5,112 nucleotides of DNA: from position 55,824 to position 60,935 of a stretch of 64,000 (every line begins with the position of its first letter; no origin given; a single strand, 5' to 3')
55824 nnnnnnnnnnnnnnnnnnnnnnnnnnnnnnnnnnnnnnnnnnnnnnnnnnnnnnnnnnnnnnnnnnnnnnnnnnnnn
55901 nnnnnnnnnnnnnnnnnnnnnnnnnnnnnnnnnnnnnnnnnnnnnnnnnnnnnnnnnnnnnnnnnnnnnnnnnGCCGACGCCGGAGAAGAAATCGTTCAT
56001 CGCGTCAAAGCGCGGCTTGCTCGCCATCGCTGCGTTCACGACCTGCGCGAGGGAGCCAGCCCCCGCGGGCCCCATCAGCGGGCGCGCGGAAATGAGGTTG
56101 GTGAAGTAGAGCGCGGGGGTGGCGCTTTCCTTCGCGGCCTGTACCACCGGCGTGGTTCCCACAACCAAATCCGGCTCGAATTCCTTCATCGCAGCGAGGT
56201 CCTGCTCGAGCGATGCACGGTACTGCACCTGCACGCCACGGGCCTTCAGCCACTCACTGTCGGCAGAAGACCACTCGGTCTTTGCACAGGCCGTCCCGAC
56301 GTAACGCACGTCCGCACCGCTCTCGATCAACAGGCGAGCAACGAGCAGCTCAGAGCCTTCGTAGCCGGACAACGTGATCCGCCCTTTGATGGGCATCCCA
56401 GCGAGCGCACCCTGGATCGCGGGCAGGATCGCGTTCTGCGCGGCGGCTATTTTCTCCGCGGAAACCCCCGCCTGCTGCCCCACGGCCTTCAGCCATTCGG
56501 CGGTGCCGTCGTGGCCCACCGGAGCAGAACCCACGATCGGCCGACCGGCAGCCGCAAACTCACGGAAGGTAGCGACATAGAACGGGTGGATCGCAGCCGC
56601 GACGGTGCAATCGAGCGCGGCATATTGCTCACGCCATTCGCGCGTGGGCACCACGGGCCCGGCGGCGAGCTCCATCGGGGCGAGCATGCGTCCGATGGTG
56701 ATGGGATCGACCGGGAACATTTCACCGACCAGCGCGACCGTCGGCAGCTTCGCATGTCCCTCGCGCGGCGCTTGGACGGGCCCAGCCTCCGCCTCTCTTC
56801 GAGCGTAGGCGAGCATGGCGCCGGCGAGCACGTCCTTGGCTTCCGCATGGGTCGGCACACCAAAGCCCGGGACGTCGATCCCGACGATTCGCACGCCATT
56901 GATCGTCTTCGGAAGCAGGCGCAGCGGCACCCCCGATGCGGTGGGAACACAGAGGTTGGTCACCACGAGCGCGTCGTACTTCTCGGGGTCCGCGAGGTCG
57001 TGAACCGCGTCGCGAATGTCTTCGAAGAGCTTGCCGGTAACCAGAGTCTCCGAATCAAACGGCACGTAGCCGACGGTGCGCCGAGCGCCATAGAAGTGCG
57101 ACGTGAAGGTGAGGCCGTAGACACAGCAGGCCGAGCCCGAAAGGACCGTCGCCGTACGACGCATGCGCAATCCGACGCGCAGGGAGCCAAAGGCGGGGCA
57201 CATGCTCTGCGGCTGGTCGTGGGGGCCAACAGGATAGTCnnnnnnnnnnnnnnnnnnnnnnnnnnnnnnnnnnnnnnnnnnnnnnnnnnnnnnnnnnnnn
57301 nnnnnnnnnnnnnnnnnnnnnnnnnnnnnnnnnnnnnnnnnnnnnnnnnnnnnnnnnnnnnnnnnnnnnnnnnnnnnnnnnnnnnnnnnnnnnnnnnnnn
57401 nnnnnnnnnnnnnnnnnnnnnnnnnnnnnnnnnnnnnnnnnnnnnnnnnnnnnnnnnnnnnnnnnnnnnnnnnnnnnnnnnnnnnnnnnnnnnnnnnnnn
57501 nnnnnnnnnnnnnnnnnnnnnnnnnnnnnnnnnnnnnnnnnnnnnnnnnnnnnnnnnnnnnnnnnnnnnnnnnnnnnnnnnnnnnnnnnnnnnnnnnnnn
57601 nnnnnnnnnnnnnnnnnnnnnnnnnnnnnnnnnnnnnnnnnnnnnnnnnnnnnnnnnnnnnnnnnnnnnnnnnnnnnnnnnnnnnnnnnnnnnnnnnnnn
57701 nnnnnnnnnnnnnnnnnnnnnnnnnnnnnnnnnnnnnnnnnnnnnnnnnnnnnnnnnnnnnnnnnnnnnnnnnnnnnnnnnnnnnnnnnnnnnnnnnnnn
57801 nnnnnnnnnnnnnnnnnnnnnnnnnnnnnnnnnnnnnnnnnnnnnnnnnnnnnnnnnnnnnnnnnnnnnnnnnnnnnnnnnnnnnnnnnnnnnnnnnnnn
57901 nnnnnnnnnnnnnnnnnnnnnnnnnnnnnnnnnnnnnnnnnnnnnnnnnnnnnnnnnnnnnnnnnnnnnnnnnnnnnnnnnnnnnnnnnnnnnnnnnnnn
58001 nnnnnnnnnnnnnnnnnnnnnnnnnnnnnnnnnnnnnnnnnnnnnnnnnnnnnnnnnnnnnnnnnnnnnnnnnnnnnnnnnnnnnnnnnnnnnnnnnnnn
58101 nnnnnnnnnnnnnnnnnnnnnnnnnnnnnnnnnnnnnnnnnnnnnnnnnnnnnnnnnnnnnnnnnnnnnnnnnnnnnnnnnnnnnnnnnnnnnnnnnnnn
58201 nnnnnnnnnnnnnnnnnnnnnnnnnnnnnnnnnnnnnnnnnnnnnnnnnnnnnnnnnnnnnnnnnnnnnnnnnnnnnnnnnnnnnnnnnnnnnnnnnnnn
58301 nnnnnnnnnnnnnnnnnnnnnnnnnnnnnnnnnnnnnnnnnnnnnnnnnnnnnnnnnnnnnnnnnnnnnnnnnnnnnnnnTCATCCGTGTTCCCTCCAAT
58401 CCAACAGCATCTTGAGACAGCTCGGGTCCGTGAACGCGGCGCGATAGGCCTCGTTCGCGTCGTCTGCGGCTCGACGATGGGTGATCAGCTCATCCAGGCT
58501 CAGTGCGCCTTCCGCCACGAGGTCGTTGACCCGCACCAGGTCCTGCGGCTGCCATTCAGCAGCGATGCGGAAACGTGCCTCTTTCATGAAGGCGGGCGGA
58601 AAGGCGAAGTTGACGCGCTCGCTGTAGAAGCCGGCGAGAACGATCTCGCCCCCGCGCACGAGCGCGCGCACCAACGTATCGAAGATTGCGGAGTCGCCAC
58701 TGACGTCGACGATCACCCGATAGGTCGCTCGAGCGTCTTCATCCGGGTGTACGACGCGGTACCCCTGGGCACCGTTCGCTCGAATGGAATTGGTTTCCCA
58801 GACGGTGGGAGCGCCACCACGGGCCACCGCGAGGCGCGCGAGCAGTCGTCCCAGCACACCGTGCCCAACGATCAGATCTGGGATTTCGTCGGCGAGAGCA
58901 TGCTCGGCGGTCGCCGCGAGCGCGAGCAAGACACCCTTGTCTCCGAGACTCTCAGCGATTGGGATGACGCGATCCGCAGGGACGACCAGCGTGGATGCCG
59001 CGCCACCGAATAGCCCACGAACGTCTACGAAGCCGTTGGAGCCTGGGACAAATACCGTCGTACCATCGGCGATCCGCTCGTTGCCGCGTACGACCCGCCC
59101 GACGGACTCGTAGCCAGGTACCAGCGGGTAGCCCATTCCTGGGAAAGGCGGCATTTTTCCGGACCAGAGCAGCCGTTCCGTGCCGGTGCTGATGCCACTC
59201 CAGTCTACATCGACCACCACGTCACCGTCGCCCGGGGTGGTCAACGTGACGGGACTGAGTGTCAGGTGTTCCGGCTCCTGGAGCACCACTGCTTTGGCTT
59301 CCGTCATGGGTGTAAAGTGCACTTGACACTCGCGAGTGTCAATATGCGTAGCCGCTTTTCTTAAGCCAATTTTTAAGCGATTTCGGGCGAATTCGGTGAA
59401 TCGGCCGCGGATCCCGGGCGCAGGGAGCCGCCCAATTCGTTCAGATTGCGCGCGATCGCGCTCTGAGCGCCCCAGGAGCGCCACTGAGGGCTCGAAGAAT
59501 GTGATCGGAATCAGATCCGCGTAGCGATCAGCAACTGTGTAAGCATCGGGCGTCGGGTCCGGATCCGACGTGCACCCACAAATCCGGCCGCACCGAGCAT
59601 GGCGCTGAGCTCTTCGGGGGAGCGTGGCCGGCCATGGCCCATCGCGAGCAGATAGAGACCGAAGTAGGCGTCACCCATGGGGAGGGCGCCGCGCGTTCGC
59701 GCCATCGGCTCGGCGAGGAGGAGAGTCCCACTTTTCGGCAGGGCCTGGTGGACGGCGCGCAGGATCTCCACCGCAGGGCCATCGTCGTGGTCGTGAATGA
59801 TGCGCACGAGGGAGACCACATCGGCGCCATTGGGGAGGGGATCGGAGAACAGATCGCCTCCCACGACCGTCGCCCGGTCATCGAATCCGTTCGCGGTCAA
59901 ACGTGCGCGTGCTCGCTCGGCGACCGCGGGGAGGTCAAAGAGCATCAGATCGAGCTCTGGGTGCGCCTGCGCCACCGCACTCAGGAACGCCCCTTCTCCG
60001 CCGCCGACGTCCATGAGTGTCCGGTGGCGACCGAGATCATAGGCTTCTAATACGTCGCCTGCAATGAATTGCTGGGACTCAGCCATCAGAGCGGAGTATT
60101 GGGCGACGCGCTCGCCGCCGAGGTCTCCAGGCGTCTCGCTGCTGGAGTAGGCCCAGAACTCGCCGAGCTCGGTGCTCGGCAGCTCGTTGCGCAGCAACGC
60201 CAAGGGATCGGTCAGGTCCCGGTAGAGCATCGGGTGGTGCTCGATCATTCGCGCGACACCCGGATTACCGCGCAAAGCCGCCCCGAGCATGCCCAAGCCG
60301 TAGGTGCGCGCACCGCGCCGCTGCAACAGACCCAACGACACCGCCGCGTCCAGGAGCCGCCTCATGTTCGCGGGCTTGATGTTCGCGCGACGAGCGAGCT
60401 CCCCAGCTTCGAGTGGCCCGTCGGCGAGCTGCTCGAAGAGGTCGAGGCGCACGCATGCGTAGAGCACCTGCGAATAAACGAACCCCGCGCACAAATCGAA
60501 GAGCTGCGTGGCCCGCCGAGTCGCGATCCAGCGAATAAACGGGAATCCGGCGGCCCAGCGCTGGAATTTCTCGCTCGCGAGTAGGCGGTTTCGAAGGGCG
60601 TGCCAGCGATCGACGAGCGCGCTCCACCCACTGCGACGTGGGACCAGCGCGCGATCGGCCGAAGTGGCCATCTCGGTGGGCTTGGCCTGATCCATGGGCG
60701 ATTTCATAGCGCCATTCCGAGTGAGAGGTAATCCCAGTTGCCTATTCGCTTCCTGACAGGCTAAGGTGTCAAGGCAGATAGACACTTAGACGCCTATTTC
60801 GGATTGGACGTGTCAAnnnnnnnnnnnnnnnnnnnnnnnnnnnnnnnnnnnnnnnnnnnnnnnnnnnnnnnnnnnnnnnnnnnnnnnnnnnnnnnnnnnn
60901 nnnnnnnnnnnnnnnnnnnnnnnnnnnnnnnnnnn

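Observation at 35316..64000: Proteobacterial-style photosynthesis gene cluster in a myxobacterium-like genome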

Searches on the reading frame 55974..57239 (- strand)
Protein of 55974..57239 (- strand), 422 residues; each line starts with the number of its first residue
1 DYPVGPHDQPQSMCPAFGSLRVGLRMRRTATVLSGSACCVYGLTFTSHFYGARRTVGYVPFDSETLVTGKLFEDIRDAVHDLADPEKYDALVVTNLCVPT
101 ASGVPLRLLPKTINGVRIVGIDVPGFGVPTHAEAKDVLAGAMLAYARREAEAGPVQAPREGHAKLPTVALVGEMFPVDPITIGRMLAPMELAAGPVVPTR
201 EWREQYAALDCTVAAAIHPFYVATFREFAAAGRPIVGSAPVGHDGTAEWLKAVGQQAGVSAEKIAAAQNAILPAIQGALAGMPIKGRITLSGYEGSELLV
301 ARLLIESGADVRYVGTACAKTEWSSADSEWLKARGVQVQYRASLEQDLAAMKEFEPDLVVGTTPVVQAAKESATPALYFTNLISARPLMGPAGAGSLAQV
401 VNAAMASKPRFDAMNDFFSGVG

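Call 14: find_related_loci(query=window:55974-57239:-, collection=genome_contigs, flank=10000)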
Query window:55974-57239:- (422 aa) in genome_contigs; peptide patterns used: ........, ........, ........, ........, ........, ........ (x = any residue, [..] = any of these).
599 stretches matched a pattern (row limit reached: there are more); 591 encode a relative of the query (tblastn E <= 1e-3); the best 80 are kept; 80 distinct loci.
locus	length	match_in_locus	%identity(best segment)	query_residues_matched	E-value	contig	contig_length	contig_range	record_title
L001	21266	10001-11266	82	1-422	0e+0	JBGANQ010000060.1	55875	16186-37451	MAG: Polyangia bacterium isolate MAG_MBR_H10.6 MBRH10-6_opera_contig_2222, whole genome shotgun sequence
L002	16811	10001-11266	81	1-422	0e+0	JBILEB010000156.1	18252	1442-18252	MAG: Myxococcaceae bacterium isolate ME2016-07-22_3300044628_group7_bin89 Rohwer_bin1478_scaffold_1892_c1, whole genome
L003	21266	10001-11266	81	1-422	0e+0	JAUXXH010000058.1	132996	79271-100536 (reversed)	MAG: Pseudolabrys sp. isolate C15_metabat.bin.99_sub C15_k141_231201, whole genome shotgun sequence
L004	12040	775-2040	81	1-422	0e+0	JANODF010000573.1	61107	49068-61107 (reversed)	MAG: Archangium sp. isolate VAR_17_metabat_192 VAR_17_k141_2117285, whole genome shotgun sequence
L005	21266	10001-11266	82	1-422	0e+0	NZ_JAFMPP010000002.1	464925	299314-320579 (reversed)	Jiella flava strain CQZ9-1 Scaffold2_1, whole genome shotgun sequence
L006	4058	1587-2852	81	1-422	0e+0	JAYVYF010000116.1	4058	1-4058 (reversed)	MAG: Burkholderiales bacterium isolate GL85_UP_concoct_166 GL85_UP_concoct_166_115, whole genome shotgun sequence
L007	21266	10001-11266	80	1-422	0e+0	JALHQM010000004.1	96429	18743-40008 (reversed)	MAG: Hyphomicrobium sp. isolate bin.89 c_000000001390, whole genome shotgun sequence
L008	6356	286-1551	79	1-422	0e+0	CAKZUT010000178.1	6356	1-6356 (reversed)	MAG: uncultured Neomegalonema sp. isolate L4_Bin_MAXBIN__046_1 genome assembly, contig: c_000001029127, whole genome sho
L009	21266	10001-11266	80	1-422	0e+0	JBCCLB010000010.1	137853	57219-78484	MAG: Myxococcota bacterium isolate P01_C01_bin.17 k141_2090630_length_137853_cov_17.5263, whole genome shotgun sequence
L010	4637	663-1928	81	1-422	0e+0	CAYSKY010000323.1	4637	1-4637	MAG TPA_asm: uncultured Burkholderiales bacterium isolate SRP296810_co1_20 genome assembly, contig: NODE_27370_length_46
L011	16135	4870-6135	80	1-422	0e+0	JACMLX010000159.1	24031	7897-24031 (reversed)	MAG: Gemmatimonadaceae bacterium isolate ES-bin-51 ES-bin-51-contig-k141_7632793, whole genome shotgun sequence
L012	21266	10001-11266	81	1-422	0e+0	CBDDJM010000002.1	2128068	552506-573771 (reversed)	MAG: Oceanicaulis sp. isolate ac2d7a79-568f-4395-b666-6e3bd66a6e09 genome assembly, contig: contig_2, whole genome shotg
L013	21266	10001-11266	79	1-422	0e+0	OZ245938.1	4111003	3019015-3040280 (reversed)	MAG: uncultured Pseudohongiella sp. isolate a96d9bb3-ac47-4cd2-9796-3ffb1221adbf genome assembly, chromosome: 1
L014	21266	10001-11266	80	1-422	0e+0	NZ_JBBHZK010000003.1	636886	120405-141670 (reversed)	Methyloversatilis sp. MC4-4 3, whole genome shotgun sequence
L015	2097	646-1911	82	1-422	0e+0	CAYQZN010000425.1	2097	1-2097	MAG TPA_asm: uncultured Woeseiaceae bacterium isolate binchicken_co13_266 genome assembly, contig: NODE_105826_length_20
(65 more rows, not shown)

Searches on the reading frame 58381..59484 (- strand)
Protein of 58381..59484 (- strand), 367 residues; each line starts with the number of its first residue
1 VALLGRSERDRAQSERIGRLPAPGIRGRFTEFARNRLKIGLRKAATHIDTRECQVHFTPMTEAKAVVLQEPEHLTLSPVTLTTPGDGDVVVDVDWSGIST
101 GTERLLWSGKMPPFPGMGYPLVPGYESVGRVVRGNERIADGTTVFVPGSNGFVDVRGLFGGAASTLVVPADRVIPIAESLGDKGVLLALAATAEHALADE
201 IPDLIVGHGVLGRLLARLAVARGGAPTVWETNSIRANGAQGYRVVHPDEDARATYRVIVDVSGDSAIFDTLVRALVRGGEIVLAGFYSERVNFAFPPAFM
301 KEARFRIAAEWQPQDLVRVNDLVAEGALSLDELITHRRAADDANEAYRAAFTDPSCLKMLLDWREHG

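Call 5: search_protein_families(library=ncbifam, proteins=[window:58381-59484:-])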
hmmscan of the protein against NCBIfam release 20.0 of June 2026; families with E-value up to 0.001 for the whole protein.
window:58381-59484:- (367 aa): 10 families
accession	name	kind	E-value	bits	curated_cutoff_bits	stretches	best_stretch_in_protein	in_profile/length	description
TIGR01202.1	bchC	equivalog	4.1e-129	430.1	291.25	1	63-362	2-308/308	chlorophyll synthesis pathway protein BchC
NF007489.0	PRK10083.1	equivalog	1.6e-09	37.2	376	1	64-131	2-65/339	Zn-dependent oxidoreductase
TIGR03989.1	Rxyl_3153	subfamily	2.1e-07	30.5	440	0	65-133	5-69/370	NDMA-dependent alcohol dehydrogenase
NF003808.0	PRK05396.1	equivalog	8.1e-06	24.9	380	1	249-363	227-340/341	L-threonine 3-dehydrogenase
NF041097.1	keto_inos_dh_IolM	equivalog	1.7e-05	23.7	450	0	223-352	250-379/389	scyllo-inosose 3-dehydrogenase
NF010344.0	PRK13771.1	subfamily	4.4e-05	22.6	349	0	64-139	2-74/334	putative alcohol dehydrogenase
TIGR02824.1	quinone_pig3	subfamily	8.9e-05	21.6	296.8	1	68-181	9-113/325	putative NAD(P)H quinone oxidoreductase, PIG3 family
TIGR02823.1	oxido_YhdH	subfamily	0.00023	20.1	297.25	1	76-181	16-116/324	acrylyl-CoA reductase family protein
TIGR03201.1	dearomat_had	equivalog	0.00085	18.5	338.65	0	252-351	239-337/349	6-hydroxycyclohex-1-ene-1-carbonyl-CoA dehydrogenase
NF041172.1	AcrlCoa_red_Thmprot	equivalog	0.00089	18.3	500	0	64-138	2-73/334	acryloyl-CoA reductase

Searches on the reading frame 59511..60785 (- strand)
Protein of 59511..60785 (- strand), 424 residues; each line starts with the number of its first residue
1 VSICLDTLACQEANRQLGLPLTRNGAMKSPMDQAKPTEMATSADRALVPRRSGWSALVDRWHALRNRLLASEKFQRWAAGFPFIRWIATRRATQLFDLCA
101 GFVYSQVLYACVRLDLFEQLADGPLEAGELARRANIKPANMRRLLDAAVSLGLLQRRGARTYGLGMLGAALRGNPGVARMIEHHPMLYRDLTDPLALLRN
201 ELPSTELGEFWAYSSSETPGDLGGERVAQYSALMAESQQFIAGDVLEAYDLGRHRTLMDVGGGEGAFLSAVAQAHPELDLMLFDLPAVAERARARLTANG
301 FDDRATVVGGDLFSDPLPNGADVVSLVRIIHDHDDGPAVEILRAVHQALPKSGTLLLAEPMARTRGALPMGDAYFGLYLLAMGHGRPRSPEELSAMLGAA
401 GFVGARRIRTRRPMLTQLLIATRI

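Call 5: search_protein_families(library=ncbifam, proteins=[window:59511-60785:-])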
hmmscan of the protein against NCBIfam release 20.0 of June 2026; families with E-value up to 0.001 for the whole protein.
window:59511-60785:- (424 aa): 4 families
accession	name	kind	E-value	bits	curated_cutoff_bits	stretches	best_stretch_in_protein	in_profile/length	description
TIGR02716.1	C20_methyl_CrtF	equivalog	1.5e-18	66.9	276.1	1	106-383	5-276/306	bacteriochlorophyllide d C-20 methyltransferase BchU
NF053543.1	FlxJ_fam_MTase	equivalog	6.1e-09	35.3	560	1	104-361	26-287/352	FlxJ family methyltransferase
NF050150.1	RiPP_MTase_ApyS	equivalog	1.1e-07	31.4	400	1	244-314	135-203/323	RiPP biosynthesis methyltransferase ApyS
NF007023.0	PRK09489.1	equivalog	0.00068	18.9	295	1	256-315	199-257/342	16S rRNA (guanine(1207)-N(2))-methyltransferase RsmC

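Call 29: search_protein_families(library=pfam, proteins=[window:59511-60785:-], max_evalue=0.01)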
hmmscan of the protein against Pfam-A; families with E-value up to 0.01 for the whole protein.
window:59511-60785:- (424 aa): 11 families
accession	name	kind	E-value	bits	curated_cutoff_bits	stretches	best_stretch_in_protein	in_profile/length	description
PF00891.24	Methyltransf_2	-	4e-45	154.2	22.3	1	225-402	34-209/210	O-methyltransferase domain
PF08100.18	Dimerisation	-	5.9e-15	55.3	25.6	1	92-165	6-84/93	O-methyltransferase dimerisation domain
PF13489.12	Methyltransf_23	-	2e-08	34.6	27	1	244-402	12-159/164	Methyltransferase domain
PF08242.18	Methyltransf_12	-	7.8e-07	30.2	30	1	258-354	1-97/98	Methyltransferase domain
PF13649.12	Methyltransf_25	-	3.1e-05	25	27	1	258-353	2-97/97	Methyltransferase domain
PF12840.13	HTH_20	-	0.00011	22.5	27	1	112-143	5-37/51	Helix-turn-helix domain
PF13847.12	Methyltransf_31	-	0.00014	22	27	1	255-361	5-113/145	Methyltransferase domain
PF25213.1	HVO_A0261_N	-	0.00017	21.9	35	1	113-170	13-69/86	HVO_A0261 N-terminal domain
PF05175.20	MTS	-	0.00017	21.7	23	1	253-357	31-138/170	Methyltransferase small domain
PF12802.13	MarR_2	-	0.00088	19.8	27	1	116-158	10-54/61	MarR family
PF09339.16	HTH_IclR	-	0.003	17.7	22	0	117-157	9-51/52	IclR helix-turn-helix domain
